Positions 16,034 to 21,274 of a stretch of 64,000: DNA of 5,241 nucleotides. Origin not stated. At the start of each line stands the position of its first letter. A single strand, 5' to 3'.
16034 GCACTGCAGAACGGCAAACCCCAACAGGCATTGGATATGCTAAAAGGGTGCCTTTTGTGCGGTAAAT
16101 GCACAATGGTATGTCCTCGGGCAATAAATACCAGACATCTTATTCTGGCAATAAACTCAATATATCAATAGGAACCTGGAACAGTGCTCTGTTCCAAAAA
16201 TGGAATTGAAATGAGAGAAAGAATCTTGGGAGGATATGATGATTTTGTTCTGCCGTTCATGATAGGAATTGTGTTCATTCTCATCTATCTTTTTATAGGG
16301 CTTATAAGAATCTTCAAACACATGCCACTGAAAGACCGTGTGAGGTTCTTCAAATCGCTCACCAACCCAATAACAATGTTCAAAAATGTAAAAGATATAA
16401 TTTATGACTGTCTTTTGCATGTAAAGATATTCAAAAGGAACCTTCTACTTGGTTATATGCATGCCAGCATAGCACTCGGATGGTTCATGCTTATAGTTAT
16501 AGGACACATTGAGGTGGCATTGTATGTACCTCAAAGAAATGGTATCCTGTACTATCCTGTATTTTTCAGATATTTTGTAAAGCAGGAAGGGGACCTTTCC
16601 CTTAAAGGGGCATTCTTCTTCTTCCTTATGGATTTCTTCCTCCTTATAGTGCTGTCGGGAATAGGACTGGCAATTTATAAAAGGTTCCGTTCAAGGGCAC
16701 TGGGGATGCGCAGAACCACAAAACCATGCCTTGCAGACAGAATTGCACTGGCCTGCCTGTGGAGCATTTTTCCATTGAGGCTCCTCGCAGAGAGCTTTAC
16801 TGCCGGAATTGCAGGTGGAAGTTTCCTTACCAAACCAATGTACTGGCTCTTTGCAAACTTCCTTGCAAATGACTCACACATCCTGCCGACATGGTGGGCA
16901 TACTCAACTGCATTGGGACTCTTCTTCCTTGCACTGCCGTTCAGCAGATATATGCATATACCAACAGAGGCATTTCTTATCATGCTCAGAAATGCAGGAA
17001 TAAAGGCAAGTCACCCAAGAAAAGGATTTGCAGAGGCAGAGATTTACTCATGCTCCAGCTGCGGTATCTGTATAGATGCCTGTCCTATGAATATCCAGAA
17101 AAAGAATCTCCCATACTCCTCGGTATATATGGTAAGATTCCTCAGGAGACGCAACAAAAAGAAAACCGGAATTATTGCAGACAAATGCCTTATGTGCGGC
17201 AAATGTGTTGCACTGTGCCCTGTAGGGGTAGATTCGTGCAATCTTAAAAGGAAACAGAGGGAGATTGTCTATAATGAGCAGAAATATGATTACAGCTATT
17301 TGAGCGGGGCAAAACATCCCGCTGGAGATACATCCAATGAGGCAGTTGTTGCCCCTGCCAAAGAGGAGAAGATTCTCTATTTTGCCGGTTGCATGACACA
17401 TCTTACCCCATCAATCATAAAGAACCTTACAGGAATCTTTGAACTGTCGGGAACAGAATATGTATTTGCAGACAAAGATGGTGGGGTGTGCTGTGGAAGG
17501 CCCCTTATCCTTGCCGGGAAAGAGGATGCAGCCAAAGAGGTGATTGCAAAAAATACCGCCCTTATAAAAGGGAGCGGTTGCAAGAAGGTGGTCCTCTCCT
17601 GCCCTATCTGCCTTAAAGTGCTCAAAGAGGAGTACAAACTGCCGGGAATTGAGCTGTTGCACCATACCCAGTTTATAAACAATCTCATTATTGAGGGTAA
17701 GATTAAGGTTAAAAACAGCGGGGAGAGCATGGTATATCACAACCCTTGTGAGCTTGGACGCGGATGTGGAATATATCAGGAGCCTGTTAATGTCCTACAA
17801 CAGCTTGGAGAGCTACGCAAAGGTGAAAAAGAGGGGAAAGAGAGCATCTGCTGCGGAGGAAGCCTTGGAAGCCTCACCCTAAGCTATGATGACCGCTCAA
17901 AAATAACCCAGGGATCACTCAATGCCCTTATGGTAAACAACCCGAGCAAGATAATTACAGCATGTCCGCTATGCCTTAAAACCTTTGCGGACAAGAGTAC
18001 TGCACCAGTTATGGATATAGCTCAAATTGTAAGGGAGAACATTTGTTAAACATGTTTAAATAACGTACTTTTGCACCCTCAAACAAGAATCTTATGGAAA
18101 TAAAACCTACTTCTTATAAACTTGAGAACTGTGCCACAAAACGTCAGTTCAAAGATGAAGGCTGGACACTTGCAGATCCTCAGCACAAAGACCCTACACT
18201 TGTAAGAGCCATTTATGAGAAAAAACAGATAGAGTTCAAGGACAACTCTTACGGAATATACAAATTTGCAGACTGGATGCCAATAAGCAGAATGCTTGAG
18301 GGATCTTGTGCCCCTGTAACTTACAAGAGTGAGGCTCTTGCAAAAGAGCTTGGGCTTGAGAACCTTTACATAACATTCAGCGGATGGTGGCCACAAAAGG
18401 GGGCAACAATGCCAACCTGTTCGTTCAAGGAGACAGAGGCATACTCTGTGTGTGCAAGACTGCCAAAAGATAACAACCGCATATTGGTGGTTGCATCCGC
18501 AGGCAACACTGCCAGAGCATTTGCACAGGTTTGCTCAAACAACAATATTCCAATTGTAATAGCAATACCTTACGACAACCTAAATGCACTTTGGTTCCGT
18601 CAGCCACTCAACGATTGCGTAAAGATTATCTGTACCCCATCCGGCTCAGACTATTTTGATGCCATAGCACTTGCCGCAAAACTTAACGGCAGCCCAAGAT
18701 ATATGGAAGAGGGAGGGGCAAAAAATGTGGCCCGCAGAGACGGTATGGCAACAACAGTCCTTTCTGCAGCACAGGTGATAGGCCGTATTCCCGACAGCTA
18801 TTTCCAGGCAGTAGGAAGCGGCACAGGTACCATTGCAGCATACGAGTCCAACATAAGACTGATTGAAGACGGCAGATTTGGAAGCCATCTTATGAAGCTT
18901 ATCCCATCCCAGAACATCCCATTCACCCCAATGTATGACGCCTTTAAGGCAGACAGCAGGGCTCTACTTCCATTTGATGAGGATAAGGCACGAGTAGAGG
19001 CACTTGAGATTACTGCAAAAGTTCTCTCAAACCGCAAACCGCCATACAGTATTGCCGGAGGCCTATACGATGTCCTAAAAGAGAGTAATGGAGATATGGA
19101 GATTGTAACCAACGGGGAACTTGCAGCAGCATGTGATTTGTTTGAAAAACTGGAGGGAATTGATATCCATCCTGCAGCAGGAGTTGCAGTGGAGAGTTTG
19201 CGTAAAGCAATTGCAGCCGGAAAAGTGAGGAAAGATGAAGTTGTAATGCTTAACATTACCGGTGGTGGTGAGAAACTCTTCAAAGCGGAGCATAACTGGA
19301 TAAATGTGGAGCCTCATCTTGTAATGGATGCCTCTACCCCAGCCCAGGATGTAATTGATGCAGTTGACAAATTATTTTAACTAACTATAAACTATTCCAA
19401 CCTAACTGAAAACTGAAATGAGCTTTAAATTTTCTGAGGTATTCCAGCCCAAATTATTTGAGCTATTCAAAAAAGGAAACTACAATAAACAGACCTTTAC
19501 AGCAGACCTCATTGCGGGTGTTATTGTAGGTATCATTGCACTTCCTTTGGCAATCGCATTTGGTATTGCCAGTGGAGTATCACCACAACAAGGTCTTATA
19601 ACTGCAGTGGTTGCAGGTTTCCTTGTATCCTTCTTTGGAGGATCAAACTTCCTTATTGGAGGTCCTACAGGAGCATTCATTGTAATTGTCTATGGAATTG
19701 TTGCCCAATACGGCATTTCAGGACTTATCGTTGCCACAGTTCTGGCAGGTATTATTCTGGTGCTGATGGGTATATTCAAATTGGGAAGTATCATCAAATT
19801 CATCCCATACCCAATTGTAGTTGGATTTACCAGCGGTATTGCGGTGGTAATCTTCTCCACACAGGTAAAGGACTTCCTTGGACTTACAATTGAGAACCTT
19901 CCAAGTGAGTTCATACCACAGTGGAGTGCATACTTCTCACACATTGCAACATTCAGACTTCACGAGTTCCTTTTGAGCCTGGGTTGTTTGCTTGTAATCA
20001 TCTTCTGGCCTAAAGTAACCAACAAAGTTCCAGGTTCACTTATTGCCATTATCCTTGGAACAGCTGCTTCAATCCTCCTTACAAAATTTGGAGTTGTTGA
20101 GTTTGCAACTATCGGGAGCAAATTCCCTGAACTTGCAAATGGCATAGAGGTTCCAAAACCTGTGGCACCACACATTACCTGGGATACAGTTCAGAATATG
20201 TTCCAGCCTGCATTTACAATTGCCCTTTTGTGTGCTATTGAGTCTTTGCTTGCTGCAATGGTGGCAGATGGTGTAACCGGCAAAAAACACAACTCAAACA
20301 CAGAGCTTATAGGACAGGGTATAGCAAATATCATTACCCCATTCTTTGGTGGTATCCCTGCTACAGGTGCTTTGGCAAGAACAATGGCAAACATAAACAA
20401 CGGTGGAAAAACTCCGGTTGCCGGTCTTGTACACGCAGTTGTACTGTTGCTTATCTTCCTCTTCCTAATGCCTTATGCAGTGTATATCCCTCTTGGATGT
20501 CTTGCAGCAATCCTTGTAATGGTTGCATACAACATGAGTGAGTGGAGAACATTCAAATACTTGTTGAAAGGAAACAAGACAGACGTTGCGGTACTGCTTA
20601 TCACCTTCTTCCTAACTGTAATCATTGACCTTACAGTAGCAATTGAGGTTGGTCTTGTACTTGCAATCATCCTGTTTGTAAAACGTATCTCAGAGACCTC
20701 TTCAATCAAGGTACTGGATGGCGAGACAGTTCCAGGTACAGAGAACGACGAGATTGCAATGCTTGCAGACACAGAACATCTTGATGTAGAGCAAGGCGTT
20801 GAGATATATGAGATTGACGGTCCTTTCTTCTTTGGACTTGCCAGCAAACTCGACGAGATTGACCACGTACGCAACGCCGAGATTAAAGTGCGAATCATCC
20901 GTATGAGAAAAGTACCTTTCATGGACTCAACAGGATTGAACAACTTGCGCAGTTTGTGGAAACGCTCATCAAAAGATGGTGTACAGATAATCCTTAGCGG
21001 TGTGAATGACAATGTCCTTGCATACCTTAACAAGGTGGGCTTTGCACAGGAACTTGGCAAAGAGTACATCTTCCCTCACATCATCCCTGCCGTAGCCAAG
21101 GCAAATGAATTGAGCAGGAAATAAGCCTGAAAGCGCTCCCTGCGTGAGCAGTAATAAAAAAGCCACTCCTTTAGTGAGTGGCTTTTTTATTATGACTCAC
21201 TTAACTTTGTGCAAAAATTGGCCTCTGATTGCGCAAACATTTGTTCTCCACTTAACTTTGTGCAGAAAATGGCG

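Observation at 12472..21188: Eight-gene operon: MarR + sHdr-like C-B-A-C2 + membrane-anchored HdrD-like + probable cysteate synthase + SulP. Candidate undescribed sulfite-supplying module for sulfonolipid head-group synthesis.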

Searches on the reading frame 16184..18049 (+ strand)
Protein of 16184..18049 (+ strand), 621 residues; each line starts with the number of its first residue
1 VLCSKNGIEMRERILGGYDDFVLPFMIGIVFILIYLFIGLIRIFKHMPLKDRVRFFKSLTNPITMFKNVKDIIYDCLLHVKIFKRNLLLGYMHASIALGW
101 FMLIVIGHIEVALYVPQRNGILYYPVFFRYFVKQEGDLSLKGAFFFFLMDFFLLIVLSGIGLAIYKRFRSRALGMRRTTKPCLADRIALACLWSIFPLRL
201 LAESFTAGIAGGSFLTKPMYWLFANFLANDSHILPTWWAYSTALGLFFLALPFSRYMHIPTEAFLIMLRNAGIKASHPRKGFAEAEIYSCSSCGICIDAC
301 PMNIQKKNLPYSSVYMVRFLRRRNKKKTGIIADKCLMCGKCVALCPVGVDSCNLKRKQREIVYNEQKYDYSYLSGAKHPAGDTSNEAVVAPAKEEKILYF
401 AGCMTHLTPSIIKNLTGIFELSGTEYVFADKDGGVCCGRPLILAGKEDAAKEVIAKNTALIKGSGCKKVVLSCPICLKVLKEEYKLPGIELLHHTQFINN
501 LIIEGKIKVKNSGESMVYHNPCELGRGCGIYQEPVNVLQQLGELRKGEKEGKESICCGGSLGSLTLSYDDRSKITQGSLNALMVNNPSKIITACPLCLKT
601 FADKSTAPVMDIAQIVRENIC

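Call 3: search_protein_families(library=pfam, proteins=[window:16184-18049:+], max_evalue=0.01)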
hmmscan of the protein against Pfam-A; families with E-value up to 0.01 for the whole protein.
window:16184-18049:+ (621 aa): 13 families
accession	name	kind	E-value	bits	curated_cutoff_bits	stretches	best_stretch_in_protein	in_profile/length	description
PF02754.22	CCG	-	3.8e-18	65.8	20.6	2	397-480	1-84/85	Cysteine-rich domain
PF12838.12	Fer4_7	-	8.2e-10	39.4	27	1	290-349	2-52/52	4Fe-4S dicluster domain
PF13534.11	Fer4_17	-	2.4e-09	38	22.2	1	289-350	1-61/61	4Fe-4S dicluster domain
PF13183.11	Fer4_8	-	1.3e-08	35.7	27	1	287-349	2-68/68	4Fe-4S dicluster domain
PF00037.32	Fer4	-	5.3e-08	32.8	21.1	2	330-348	3-21/24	4Fe-4S binding domain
PF13187.11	Fer4_9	-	1e-07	32.3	27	1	290-348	2-50/52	4Fe-4S dicluster domain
PF13237.11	Fer4_10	-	1.7e-07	31.5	25.5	2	289-346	8-53/53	4Fe-4S dicluster domain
PF12837.12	Fer4_6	-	8.3e-06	26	25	1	330-349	4-23/24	4Fe-4S binding domain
PF12797.12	Fer4_2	-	2.4e-05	24.5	24.5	0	330-347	5-22/22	4Fe-4S binding domain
PF25160.1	LdpA_Fe-S-bd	-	0.0007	19.8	27.6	1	327-348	20-41/49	LdpA Fe-S cluster-binding domain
PF14697.11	Fer4_21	-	0.00072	20.1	35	1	325-347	31-53/59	4Fe-4S dicluster domain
PF13484.11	Fer4_16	-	0.00082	20.5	30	1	290-347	2-65/66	4Fe-4S double cluster binding domain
PF12800.12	Fer4_4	-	0.0041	17.8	24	1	289-302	3-16/17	4Fe-4S binding domain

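Call 4: search_protein_families(library=ncbifam, proteins=[window:16184-18049:+], max_evalue=0.01)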
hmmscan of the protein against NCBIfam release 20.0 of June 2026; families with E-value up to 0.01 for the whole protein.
window:16184-18049:+ (621 aa): 42 families (the best 25 are shown)
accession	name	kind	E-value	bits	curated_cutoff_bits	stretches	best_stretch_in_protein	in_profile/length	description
NF004898.0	PRK06259.1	equivalog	4.6e-27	94.8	385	1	284-618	182-486/488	fumarate reductase (CoM/CoB) subunit TfrB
NF045670.1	quin_L_LdhH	equivalog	1.1e-25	90.1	800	2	390-598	462-682/706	L-lactate dehydrogenase (quinone) large subunit LdhH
NF008369.0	PRK11168.1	equivalog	3.6e-20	72.2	278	1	388-609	160-388/401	anaerobic glycerol-3-phosphate dehydrogenase subunit C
NF045663.1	diclust_near_Sec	equivalog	1.1e-16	60.1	530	1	331-605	351-622/759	pyridine nucleotide-disulfide oxidoreductase/dicluster-binding protein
NF008434.0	PRK11274.1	equivalog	2.2e-15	56.5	333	2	379-619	152-406/409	glycolate oxidase subunit GlcF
NF045724.1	ferredox_TmcB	equivalog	1.6e-11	43.4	735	2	483-560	281-360/430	electron transfer complex ferredoxin TmcB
NF045796.1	DsrK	equivalog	2.2e-09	36.5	400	1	490-568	298-379/453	sulfate reduction electron transfer complex DsrMKJOP subunit DsrK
TIGR03379.1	glycerol3P_GlpC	equivalog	4.4e-09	35.6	279.9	1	394-599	161-375/397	anaerobic glycerol-3-phosphate dehydrogenase subunit GlpC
TIGR04105.1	FeFe_hydrog_B1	subfamily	4.4e-08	32.2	450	1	284-349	138-204/462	monomeric [FeFe] hydrogenase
NF042909.1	FMH_DH_FwdF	exception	7.4e-07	28.6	375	1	289-363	16-83/336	tungsten-dependent formylmethanofuran dehydrogenase subunit FwdF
NF006221.0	PRK08348.1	subfamily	3.4e-06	26.8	124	1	286-349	42-91/136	NADH-plastoquinone oxidoreductase subunit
TIGR00403.1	ndhI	equivalog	6.4e-06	25.9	302.35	1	280-379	54-146/183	NAD(P)H-quinone oxidoreductase subunit I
NF005503.0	PRK07118.1-2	equivalog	8.6e-06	25.2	252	1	279-349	158-228/292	RnfABCDGE type electron transport complex subunit B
NF040684.1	PorD_Arch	equivalog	2e-05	24.6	120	0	280-305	54-79/85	pyruvate synthase subunit PorD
NF045711.1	sulf_resp_HmcF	equivalog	3e-05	23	750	1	487-602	305-426/457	sulfate respiration complex iron-sulfur protein HmcF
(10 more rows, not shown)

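Call 19: search_solved_structures(query=window:16184-18049:+, max_evalue=0.01, show_alignments=1)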
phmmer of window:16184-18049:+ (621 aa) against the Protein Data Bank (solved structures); distinct sequences matched with E-value up to 0.01: 11.
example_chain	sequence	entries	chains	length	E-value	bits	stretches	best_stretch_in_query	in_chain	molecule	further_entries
9ojn_A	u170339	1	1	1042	2.1e-16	62.8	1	398-603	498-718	Iron-sulfur-binding reductase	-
6hum_I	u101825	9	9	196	1.1e-05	27.3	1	280-404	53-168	NAD(P)H-quinone oxidoreductase subunit I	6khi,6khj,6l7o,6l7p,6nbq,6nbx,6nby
9grx_I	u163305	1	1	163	7.7e-05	24.6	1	280-383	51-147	NAD(P)H-quinone oxidoreductase subunit I, chloroplastic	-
7eu3_I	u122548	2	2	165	0.00023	23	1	281-379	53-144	NAD(P)H-quinone oxidoreductase subunit I, chloroplastic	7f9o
9sfi_U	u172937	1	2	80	0.0006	21.6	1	289-348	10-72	4Fe-4S binding protein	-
7wfg_I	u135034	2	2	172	0.00074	21.3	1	280-375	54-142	NAD(P)H-quinone oxidoreductase subunit I, chloroplastic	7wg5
7bkb_K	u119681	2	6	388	0.0013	20.5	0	291-361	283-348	Formylmethanofuran dehydrogenase, subunit F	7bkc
8rja_F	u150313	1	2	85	0.0057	18.4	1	289-349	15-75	NAD(P)H-quinone oxidoreductase subunit I, chloroplastic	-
8rvv_B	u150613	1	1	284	0.0082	17.9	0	396-483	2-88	H(2):CoB-CoM heterodisulfide,ferredoxin reductase subunit B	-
5t5i_F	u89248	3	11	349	0.0084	17.8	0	289-347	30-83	Tungsten formylmethanofuran dehydrogenase subunit fwdF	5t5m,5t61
8rvu_b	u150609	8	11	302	0.0099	17.6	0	396-483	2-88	H(2):CoB-CoM heterodisulfide,ferredoxin reductase subunit B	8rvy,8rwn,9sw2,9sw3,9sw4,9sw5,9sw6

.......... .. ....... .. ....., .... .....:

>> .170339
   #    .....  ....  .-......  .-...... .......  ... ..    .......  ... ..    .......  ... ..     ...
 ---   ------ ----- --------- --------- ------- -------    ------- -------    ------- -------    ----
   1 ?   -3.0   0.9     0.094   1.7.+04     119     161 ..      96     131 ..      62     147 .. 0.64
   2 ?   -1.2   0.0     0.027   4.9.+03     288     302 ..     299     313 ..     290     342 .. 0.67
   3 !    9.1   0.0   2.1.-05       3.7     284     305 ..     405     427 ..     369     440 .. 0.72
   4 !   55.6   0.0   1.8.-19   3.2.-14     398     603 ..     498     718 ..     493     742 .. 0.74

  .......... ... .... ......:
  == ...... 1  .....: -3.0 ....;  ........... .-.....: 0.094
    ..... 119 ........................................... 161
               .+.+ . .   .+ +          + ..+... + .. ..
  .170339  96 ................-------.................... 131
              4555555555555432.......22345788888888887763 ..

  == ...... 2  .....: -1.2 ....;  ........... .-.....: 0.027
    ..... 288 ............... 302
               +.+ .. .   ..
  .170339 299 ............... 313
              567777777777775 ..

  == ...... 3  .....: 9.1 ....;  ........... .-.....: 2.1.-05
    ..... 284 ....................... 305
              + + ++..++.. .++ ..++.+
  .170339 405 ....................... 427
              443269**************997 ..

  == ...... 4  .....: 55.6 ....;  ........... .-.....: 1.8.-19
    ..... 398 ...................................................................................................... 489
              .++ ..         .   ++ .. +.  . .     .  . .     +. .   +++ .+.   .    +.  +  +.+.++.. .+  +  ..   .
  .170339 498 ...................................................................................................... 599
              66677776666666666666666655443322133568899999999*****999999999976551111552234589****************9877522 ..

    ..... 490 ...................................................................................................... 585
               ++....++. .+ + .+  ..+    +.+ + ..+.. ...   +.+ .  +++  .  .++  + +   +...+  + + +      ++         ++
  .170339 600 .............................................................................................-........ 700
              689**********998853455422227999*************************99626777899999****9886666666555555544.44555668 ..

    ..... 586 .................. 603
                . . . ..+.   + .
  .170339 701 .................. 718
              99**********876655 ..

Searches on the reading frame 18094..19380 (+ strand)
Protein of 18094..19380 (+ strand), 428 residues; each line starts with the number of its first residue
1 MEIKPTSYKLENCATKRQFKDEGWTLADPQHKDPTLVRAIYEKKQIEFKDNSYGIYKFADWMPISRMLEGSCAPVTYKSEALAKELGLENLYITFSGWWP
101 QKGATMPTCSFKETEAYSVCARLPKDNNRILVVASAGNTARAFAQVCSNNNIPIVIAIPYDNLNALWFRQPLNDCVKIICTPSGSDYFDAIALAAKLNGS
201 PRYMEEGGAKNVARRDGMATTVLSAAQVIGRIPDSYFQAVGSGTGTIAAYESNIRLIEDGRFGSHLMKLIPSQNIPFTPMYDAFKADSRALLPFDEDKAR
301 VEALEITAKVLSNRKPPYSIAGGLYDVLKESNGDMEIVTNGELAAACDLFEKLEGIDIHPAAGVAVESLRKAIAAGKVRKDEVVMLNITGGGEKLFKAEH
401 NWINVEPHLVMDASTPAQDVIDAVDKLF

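Call 3: search_protein_families(library=pfam, proteins=[window:18094-19380:+], max_evalue=0.01)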
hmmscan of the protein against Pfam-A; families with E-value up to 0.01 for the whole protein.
window:18094-19380:+ (428 aa): 1 family
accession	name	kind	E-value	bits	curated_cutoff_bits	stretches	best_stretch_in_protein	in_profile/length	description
PF00291.31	PALP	-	1.2e-24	87.7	35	1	105-390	31-295/295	Pyridoxal-phosphate dependent enzyme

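Call 4: search_protein_families(library=ncbifam, proteins=[window:18094-19380:+], max_evalue=0.01)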
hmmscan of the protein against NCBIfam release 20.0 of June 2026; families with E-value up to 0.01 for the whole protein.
window:18094-19380:+ (428 aa): 13 families
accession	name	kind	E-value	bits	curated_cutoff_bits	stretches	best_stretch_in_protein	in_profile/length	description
TIGR03844.1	cysteate_syn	equivalog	2.3e-135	451.4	324.9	1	13-409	5-396/398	cysteate synthase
NF006050.0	PRK08197.1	equivalog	8.8e-18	64.2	303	1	49-397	52-386/406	threonine synthase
TIGR00260.1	thrC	equivalog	3e-13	49.6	167.1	1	76-395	25-338/340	threonine synthase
NF004996.0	PRK06381.1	equivalog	4.7e-10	39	266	1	76-391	18-317/319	threonine synthase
NF004170.0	PRK05638.1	equivalog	5.6e-09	35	421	1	47-399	38-362/442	threonine synthase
NF006390.0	PRK08639.1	equivalog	2.1e-06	27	421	1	109-180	53-127/418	threonine ammonia-lyase IlvA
NF006205.0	PRK08329.1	equivalog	2.7e-06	26.6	358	1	106-163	82-139/347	threonine synthase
NF009130.0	PRK12483.1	subfamily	3e-05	22.8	801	1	105-198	61-152/521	threonine ammonia-lyase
NF006674.0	PRK09224.1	subfamily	3.1e-05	22.9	577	1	106-160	50-105/508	threonine ammonia-lyase IlvA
TIGR02079.1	THD1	equivalog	0.00018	20.5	440.55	1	109-160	44-96/410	threonine ammonia-lyase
TIGR01124.1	ilvA_2Cterm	equivalog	0.0004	19.1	411.3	0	105-160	41-97/499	threonine ammonia-lyase, biosynthetic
NF005035.0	PRK06450.1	equivalog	0.0011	17.9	301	1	106-392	75-334/338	threonine synthase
TIGR01127.1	ilvA_1Cterm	equivalog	0.0064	15.5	378.75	0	108-160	27-80/380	threonine ammonia-lyase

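Call 10: find_encoding_contigs(protein=window:18094-19380:+, flank=10000, max_places=6)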
Protein window:18094-19380:+ (428 aa): no gene with exactly this product is on record in the collection.

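Call 55: search_solved_structures(query=window:18094-19380:+, max_evalue=0.00001, show_alignments=1)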
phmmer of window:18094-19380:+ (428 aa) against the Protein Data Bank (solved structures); distinct sequences matched with E-value up to 0.00001: 6.
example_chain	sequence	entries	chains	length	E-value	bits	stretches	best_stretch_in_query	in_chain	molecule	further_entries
9k3c_A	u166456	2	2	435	1.3e-171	574.6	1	3-428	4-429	Cysteate synthase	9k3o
2zsj_A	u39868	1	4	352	1.6e-11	47.3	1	63-394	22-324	Threonine synthase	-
2d1f_A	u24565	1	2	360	6.2e-11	45.3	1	60-394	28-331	Threonine synthase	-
6cgq_A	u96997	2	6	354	1.3e-10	44.3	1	104-394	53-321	Threonine synthase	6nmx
1uim_A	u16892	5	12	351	1.9e-09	40.4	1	59-394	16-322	Threonine Synthase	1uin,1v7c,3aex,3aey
1e5x_A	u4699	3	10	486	6.7e-09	38.6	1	98-420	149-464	THREONINE SYNTHASE | THREONINE SYNTHASE 1, CHLOROPLASTIC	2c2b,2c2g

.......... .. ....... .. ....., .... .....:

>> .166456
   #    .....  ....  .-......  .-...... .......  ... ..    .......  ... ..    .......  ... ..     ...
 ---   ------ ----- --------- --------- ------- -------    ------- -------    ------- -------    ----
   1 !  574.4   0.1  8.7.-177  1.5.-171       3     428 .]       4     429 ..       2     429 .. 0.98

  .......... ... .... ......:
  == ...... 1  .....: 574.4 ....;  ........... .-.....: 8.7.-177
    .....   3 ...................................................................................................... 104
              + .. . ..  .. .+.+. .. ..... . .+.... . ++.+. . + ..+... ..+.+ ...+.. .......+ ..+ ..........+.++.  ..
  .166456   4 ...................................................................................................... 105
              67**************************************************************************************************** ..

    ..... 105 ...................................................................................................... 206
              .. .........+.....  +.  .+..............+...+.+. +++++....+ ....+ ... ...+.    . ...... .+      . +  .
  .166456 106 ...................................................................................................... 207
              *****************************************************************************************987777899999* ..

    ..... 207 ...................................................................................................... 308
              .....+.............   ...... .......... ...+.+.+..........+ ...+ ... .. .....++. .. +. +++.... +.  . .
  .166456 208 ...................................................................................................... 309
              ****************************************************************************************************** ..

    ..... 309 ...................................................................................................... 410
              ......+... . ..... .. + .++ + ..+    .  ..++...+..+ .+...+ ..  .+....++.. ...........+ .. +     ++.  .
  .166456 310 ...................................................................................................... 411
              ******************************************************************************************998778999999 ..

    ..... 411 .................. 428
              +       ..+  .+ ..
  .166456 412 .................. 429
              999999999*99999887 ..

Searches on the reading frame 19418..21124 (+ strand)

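Call 3: search_protein_families(library=pfam, proteins=[window:19418-21124:+], max_evalue=0.01)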
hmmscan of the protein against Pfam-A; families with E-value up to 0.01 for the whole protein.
window:19418-21124:+ (568 aa): 3 families
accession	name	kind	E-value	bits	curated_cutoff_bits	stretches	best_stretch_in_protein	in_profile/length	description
PF00916.26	Sulfate_transp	-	2.4e-89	300.2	23.2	1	27-396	1-380/380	Sulfate permease family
PF01740.26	STAS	-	4.7e-13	49.3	22.6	1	457-555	6-99/106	STAS domain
PF16983.11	MFS_MOT1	-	0.0082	16.9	30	1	284-372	25-110/111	Molybdate transporter of MFS superfamily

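Call 4: search_protein_families(library=ncbifam, proteins=[window:19418-21124:+], max_evalue=0.01)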
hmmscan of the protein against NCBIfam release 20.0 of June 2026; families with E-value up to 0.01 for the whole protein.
window:19418-21124:+ (568 aa): 4 families
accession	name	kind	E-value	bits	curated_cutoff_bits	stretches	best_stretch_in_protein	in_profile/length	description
NF008660.1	PRK11660.1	equivalog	6.5e-156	520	614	1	17-564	19-567/572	C4-dicarboxylic acid transporter DauA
TIGR00815.1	sulP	subfamily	2.4e-118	396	380.45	1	21-556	8-563/565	sulfate permease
NF050096.1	BicarbTportBicA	equivalog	3.6e-86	289.8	880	1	26-558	11-539/547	bicarbonate transporter BicA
TIGR00377.1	ant_ant_sig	superfamily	2e-06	27.6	53.45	1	487-542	41-96/108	anti-sigma factor antagonist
